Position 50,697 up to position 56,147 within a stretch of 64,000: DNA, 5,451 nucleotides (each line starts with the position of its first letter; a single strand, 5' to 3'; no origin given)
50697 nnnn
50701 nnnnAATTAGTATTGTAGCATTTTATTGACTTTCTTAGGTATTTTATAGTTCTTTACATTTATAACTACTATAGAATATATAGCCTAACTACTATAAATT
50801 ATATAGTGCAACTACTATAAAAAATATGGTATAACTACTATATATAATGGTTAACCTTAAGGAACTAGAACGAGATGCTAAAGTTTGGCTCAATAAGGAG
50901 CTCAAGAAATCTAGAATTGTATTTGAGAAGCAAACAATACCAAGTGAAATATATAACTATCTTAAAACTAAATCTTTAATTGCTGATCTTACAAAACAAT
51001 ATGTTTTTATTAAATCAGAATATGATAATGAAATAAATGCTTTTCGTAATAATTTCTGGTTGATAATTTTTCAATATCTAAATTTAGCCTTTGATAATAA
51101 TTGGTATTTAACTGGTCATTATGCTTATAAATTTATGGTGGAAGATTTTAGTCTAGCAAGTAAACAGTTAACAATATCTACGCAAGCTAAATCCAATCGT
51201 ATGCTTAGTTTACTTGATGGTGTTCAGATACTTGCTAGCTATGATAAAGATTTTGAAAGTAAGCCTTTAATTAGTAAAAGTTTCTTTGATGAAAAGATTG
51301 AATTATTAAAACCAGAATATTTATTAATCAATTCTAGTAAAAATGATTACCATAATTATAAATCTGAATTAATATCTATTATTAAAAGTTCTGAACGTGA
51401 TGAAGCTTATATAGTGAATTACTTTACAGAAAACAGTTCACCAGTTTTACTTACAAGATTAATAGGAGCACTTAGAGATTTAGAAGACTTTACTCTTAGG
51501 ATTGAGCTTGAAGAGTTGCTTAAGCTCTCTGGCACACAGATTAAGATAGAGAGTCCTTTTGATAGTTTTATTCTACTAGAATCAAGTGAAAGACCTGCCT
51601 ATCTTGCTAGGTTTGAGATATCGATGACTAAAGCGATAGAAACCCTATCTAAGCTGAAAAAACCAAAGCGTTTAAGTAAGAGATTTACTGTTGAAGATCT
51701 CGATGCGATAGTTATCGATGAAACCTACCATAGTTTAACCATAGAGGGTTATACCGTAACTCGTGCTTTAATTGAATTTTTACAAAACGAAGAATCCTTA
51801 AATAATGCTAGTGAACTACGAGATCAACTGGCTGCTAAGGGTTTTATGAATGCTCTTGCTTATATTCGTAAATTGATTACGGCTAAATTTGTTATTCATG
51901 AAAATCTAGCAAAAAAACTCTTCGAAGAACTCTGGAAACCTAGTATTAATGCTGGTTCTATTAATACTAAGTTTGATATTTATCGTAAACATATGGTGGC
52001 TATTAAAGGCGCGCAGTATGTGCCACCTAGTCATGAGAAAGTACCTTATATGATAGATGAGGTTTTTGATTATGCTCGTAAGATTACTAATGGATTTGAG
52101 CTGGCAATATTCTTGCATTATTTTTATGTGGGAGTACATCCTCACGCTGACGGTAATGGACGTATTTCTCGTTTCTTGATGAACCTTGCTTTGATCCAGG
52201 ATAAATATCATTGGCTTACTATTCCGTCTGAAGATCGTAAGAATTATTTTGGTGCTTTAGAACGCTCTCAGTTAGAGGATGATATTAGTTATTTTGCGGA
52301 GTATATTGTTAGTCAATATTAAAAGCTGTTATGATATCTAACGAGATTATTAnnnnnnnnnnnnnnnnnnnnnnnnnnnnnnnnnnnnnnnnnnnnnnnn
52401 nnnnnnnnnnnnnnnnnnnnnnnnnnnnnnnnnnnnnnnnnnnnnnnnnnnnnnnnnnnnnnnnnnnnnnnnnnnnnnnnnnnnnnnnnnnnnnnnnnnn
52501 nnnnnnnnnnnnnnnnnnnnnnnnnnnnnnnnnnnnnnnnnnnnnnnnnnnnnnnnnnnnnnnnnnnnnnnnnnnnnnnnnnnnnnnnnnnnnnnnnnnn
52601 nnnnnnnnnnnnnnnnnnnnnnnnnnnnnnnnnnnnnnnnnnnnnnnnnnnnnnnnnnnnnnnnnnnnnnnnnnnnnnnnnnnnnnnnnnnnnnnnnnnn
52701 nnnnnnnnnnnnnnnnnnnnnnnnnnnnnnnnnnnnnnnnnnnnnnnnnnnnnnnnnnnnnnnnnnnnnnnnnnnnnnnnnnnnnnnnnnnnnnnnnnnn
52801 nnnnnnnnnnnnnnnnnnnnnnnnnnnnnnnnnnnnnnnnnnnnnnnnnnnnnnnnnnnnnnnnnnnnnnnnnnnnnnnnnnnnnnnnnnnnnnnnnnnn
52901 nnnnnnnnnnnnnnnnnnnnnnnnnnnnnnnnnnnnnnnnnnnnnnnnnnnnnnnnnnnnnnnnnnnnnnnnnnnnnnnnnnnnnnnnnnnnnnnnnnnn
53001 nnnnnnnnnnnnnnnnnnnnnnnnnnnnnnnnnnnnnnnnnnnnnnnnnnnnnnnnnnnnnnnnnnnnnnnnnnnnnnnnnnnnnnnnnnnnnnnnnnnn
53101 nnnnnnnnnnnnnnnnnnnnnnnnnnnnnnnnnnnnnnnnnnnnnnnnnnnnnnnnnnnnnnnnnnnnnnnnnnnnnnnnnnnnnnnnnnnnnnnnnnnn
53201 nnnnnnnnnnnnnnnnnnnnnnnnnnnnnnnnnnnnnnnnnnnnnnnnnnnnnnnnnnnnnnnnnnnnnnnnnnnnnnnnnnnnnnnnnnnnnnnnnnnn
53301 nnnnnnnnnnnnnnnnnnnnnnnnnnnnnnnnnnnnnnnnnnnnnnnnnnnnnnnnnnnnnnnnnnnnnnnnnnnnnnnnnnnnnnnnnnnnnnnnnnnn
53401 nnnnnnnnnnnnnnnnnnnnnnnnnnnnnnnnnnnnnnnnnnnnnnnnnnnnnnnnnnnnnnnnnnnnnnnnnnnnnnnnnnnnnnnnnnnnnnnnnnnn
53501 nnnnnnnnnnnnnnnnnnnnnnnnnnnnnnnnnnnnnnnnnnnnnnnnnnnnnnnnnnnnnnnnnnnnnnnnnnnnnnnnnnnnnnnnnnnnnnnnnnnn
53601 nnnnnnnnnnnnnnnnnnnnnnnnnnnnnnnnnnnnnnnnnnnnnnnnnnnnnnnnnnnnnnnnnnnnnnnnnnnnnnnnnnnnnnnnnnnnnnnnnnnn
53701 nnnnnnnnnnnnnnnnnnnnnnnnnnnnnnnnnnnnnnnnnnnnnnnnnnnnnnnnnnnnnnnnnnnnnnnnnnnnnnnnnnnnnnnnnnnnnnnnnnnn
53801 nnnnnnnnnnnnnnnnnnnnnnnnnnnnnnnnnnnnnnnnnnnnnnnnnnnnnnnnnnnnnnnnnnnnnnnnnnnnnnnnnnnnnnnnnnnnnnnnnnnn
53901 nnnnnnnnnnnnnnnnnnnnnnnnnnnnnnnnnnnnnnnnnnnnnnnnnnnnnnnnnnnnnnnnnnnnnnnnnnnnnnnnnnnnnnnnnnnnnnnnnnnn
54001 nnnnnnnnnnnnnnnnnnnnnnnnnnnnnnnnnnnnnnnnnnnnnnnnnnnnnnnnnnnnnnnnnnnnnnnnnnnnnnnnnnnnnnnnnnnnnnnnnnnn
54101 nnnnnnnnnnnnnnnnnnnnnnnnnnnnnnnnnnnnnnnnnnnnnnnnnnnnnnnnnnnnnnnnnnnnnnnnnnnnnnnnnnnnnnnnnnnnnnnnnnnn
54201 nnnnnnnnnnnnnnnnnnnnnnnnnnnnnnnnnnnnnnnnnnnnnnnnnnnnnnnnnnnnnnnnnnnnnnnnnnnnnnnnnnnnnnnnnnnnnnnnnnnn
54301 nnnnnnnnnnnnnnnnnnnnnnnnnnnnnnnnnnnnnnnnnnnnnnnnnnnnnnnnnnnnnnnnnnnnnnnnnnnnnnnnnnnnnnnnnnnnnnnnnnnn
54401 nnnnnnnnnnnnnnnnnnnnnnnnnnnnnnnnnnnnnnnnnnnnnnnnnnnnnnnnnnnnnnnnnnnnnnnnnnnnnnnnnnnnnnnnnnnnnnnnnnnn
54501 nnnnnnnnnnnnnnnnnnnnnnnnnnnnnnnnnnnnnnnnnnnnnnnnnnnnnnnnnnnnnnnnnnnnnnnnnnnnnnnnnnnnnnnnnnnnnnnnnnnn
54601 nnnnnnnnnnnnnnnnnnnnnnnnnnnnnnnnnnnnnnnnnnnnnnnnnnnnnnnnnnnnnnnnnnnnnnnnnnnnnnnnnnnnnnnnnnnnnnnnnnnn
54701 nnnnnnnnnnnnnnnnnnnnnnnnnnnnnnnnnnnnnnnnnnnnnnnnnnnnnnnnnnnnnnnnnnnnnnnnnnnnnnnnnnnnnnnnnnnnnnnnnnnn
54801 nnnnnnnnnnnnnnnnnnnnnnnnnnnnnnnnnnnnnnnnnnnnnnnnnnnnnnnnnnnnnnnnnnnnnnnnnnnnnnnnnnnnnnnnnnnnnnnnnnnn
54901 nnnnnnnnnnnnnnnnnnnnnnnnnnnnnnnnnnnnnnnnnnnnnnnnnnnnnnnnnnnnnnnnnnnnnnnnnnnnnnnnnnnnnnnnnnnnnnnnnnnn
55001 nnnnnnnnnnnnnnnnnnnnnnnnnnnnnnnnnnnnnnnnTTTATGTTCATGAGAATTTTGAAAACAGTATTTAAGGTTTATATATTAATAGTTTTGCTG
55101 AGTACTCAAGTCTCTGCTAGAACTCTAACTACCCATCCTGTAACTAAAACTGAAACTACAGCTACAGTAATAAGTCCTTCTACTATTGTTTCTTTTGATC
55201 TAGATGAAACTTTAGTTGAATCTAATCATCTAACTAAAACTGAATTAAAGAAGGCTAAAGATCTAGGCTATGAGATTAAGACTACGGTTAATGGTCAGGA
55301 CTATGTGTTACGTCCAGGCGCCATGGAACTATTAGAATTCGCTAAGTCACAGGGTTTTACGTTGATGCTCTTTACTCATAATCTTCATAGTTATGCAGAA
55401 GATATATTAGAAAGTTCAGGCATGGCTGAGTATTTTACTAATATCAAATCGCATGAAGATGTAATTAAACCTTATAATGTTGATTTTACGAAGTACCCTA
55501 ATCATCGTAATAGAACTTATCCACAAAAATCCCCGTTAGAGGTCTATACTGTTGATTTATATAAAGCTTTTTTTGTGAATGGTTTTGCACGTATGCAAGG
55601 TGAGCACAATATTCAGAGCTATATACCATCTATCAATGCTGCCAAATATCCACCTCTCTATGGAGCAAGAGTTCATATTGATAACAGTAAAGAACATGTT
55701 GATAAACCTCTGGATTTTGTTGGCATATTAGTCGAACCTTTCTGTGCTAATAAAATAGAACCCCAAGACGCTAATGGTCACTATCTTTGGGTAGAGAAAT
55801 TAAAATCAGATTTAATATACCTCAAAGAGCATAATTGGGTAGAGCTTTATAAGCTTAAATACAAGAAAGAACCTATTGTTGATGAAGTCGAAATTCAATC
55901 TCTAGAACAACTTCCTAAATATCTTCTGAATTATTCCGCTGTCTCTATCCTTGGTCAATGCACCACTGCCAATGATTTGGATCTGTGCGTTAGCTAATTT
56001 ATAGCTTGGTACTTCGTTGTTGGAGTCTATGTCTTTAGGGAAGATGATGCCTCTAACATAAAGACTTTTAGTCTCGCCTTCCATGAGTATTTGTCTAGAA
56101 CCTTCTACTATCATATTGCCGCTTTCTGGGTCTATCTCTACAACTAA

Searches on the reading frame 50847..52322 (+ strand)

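Call 53: search_protein_families(library=pfam, proteins=[window:50847-52322:+], max_evalue=0.001)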
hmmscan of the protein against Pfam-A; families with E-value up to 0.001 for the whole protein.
window:50847-52322:+ (491 aa): 1 family
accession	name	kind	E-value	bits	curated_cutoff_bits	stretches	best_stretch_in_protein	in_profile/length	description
PF02661.23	Fic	-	2.2e-13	51.3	24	1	364-449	20-93/93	Fic/DOC family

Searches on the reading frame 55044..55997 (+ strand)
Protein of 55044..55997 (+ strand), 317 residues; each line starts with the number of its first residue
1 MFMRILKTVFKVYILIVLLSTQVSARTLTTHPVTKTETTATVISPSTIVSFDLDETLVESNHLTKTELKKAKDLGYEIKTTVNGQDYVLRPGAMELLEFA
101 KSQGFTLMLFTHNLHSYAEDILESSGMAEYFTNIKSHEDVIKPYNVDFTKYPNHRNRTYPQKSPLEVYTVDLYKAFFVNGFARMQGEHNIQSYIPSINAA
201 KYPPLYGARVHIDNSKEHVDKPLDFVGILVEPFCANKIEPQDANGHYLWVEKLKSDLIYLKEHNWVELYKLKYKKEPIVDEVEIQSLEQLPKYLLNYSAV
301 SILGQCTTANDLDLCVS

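Call 53: search_protein_families(library=pfam, proteins=[window:55044-55997:+], max_evalue=0.001)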
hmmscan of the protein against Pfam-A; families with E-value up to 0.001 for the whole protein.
window:55044-55997:+ (317 aa): 4 families
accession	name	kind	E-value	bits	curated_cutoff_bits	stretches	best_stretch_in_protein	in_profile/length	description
PF03031.24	NIF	-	4.2e-08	33.5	21.8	1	51-124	5-73/160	NLI interacting factor-like phosphatase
PF00702.32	Hydrolase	-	2.6e-07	31.7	26.4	1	86-141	96-151/191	haloacid dehalogenase-like hydrolase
PF13419.12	HAD_2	-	1.7e-05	25.4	23.8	1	51-142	43-133/178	Haloacid dehalogenase-like hydrolase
PF12710.13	HAD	-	0.00049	21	27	0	88-129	85-130/189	haloacid dehalogenase-like hydrolase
